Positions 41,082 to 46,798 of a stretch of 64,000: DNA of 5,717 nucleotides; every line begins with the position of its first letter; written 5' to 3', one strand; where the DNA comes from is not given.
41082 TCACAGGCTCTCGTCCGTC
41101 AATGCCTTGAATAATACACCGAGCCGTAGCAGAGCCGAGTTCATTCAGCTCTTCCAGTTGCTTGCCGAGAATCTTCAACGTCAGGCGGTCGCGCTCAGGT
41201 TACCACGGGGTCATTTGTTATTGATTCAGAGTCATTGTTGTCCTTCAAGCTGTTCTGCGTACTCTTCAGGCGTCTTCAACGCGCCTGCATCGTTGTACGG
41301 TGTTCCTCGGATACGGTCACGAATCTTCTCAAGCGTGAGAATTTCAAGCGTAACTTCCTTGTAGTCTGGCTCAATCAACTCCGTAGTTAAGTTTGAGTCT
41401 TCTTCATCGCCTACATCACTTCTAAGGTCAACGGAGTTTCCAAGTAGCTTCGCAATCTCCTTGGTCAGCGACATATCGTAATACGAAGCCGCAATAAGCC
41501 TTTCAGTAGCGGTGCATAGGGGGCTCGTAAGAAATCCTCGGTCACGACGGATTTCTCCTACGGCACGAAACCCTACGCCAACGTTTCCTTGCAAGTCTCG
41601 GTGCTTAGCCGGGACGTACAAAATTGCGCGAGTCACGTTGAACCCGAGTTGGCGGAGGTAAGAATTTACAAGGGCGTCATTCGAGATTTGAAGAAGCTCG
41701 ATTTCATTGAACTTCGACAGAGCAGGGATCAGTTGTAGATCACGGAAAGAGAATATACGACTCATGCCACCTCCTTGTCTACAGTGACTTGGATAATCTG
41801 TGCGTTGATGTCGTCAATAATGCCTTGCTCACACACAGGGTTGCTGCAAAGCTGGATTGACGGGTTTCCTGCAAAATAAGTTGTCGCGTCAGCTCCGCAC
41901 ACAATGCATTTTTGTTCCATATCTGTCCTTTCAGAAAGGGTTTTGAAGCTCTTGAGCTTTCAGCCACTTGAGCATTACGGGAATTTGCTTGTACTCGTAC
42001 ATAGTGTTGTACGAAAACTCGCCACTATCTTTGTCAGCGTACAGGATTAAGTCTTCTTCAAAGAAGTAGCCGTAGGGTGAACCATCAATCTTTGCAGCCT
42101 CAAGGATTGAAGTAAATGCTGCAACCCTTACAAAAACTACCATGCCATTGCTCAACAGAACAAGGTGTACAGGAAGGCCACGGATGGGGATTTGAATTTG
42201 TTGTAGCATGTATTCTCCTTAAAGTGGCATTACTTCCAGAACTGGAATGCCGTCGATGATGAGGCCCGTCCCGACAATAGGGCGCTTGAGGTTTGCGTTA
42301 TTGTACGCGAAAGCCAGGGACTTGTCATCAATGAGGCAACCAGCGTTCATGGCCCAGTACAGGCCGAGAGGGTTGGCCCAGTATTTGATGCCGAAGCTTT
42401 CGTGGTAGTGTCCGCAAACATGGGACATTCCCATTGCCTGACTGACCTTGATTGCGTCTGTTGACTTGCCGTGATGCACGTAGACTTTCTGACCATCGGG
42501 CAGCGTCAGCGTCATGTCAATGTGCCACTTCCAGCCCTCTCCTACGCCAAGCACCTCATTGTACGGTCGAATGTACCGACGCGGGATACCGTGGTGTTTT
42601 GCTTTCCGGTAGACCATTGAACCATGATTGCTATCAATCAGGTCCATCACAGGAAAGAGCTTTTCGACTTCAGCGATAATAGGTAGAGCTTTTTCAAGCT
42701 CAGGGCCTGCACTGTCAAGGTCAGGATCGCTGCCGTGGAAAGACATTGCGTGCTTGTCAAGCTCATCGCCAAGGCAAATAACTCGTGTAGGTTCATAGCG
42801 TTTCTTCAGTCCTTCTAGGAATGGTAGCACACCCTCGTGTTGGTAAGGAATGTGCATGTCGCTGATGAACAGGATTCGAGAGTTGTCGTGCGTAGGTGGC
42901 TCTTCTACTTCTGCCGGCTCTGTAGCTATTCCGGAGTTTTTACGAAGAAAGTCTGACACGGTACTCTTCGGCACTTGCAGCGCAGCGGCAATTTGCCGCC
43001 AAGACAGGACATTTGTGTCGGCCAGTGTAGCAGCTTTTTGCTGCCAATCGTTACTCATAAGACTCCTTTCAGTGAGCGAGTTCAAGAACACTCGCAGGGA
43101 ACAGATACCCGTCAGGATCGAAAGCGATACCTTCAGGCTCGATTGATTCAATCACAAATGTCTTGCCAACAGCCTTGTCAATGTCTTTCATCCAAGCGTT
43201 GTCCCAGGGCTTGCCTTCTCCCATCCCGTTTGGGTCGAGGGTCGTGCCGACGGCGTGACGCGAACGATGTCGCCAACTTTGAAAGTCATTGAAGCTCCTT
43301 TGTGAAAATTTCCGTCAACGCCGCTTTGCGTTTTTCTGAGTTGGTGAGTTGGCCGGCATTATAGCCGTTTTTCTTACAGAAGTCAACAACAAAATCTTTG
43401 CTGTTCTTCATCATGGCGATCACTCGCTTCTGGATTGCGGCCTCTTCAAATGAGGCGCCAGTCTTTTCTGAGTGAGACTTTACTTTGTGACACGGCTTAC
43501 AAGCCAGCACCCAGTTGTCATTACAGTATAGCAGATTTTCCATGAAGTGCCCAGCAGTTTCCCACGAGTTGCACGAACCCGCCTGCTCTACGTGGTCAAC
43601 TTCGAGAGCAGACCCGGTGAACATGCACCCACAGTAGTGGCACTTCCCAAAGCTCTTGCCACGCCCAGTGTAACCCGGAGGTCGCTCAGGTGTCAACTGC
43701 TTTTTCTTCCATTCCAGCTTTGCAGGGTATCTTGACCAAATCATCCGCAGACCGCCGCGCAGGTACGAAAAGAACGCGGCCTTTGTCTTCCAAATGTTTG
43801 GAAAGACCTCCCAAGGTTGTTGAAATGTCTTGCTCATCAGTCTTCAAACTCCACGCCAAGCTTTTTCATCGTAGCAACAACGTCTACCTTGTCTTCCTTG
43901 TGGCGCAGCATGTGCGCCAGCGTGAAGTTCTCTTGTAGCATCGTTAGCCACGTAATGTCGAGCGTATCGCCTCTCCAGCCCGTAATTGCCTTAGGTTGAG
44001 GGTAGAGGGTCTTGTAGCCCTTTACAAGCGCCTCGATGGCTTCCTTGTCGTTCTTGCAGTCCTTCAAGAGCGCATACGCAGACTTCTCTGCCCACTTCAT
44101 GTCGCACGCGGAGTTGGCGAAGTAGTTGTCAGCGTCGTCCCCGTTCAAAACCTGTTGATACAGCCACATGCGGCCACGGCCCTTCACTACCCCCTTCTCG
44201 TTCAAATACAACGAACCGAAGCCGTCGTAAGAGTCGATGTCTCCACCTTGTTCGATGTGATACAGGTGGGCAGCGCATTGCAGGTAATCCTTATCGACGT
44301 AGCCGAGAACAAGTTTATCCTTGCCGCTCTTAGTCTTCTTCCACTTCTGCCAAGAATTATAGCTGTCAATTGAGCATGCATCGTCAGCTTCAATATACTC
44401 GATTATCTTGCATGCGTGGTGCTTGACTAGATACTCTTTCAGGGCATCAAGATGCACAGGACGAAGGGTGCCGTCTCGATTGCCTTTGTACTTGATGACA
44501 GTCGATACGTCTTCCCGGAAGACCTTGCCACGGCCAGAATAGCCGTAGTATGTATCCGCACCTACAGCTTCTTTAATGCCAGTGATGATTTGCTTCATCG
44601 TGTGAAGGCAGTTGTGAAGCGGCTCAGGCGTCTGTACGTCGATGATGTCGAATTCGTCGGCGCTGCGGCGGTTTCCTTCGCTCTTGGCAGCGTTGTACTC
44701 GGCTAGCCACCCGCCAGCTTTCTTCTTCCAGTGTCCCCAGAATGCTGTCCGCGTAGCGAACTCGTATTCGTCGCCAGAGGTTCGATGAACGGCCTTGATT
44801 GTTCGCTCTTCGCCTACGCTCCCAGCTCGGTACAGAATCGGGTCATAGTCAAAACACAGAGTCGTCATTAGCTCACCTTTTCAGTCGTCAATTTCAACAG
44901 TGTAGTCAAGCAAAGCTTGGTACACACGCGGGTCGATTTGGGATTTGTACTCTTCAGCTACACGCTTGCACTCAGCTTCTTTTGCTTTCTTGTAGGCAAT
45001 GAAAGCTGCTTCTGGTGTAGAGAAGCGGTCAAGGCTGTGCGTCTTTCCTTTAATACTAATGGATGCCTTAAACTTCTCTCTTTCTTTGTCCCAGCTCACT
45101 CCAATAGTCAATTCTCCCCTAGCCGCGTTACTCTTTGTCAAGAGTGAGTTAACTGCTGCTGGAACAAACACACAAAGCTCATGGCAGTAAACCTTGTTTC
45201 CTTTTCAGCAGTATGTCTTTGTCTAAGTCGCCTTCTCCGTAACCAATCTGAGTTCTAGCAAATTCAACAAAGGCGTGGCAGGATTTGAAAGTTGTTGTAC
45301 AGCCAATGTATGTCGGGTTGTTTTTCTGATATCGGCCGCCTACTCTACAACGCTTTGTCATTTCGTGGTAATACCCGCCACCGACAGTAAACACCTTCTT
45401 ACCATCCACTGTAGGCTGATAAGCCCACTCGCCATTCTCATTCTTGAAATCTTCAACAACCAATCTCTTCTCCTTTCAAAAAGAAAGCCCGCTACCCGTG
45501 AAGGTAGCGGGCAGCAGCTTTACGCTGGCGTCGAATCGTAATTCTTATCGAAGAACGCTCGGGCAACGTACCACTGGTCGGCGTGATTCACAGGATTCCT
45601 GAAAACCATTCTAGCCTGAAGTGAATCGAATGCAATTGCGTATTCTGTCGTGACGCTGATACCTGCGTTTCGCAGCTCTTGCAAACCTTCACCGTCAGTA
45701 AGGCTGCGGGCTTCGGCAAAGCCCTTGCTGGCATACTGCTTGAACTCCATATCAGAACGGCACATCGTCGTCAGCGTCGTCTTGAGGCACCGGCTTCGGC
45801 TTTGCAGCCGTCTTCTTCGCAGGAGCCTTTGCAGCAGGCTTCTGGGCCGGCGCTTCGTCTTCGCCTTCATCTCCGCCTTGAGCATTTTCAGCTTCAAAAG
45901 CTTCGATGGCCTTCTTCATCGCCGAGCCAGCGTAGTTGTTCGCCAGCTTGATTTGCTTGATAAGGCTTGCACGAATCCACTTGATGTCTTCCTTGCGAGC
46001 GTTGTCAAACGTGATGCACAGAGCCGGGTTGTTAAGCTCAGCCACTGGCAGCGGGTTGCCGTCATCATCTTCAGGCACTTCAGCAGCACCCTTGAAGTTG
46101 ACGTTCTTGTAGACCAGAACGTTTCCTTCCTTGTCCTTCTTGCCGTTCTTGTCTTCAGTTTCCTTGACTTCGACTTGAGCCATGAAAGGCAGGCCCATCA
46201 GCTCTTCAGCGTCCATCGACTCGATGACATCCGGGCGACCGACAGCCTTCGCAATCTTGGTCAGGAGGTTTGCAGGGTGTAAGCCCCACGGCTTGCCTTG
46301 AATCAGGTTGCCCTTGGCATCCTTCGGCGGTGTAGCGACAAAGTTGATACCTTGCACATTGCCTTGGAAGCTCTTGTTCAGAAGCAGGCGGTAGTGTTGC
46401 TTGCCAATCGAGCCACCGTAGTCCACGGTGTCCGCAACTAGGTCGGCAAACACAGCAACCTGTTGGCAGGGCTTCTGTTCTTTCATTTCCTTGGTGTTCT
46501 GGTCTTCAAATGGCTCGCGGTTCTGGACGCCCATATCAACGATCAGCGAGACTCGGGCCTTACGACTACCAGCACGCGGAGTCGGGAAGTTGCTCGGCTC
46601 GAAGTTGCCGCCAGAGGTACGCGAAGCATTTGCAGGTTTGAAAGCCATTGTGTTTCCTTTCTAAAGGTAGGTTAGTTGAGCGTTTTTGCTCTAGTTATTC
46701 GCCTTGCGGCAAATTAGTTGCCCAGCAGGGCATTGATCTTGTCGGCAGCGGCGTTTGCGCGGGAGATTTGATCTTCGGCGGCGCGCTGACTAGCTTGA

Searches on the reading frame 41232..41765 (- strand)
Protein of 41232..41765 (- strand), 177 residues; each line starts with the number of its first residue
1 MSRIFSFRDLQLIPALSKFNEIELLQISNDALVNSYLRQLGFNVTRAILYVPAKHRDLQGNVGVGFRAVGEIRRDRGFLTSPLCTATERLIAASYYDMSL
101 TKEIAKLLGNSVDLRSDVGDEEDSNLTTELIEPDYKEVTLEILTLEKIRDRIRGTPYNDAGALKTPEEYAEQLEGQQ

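Call 37: search_protein_families(library=phrogs, proteins=[window:41232-41765:-], max_evalue=0.0001)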
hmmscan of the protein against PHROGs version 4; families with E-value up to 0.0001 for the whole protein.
window:41232-41765:- (177 aa): 1 family
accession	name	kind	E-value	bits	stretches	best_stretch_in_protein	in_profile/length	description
phrog_3506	-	DNA, RNA and nucleotide metabolism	7.1e-07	30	1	5-109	6-103/115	thymidylate synthase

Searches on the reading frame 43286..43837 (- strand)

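Call 37: search_protein_families(library=phrogs, proteins=[window:43286-43837:-], max_evalue=0.0001)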
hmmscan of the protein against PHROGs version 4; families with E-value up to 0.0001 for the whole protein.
window:43286-43837:- (183 aa): 4 families
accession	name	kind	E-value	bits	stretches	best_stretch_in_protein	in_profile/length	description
phrog_1985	-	DNA, RNA and nucleotide metabolism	5e-48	164.5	1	4-181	3-181/184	HNH endonuclease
phrog_3106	-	DNA, RNA and nucleotide metabolism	4.4e-06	27.6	1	62-132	160-232/252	HNH endonuclease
phrog_144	-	DNA, RNA and nucleotide metabolism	5.9e-06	27.1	1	65-141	86-152/175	HNH endonuclease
phrog_333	-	DNA, RNA and nucleotide metabolism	1.7e-05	26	0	64-138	34-96/138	HNH endonuclease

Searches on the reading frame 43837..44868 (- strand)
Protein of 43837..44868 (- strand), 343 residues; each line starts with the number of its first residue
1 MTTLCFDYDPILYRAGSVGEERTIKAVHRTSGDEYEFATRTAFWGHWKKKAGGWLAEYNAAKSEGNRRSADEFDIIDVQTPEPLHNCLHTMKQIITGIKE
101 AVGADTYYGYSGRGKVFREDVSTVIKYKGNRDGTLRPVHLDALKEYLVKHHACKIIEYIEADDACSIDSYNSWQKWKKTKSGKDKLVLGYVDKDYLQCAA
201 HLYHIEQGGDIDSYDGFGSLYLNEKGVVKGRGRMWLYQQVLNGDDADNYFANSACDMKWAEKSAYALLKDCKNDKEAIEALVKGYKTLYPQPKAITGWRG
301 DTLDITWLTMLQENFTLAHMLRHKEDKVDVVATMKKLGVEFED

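Call 37: search_protein_families(library=phrogs, proteins=[window:43837-44868:-], max_evalue=0.0001)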
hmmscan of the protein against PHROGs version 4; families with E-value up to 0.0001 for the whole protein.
window:43837-44868:- (343 aa): 1 family
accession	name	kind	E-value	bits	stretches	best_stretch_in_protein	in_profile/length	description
phrog_107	-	DNA, RNA and nucleotide metabolism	3e-52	179.5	1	2-332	120-371/542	exonuclease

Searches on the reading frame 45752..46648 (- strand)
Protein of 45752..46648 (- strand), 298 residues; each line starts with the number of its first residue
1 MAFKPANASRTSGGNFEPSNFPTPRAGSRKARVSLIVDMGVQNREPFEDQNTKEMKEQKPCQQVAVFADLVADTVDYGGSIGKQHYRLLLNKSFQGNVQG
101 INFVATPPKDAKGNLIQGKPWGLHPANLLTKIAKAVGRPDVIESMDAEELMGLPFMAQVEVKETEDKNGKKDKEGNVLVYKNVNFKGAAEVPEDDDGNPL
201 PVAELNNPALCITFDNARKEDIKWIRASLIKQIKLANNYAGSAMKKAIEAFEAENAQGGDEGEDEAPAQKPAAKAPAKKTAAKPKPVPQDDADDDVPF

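Call 37: search_protein_families(library=phrogs, proteins=[window:45752-46648:-], max_evalue=0.0001)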
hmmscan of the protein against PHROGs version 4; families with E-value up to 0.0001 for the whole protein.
window:45752-46648:- (298 aa): 3 families
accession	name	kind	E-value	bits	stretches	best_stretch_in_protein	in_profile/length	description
phrog_2544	-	unknown function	2e-49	170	1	48-298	102-362/362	-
phrog_32668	-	unknown function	1.5e-26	94.2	1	56-256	143-335/406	-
phrog_862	-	unknown function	5e-15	57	1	147-292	122-272/276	-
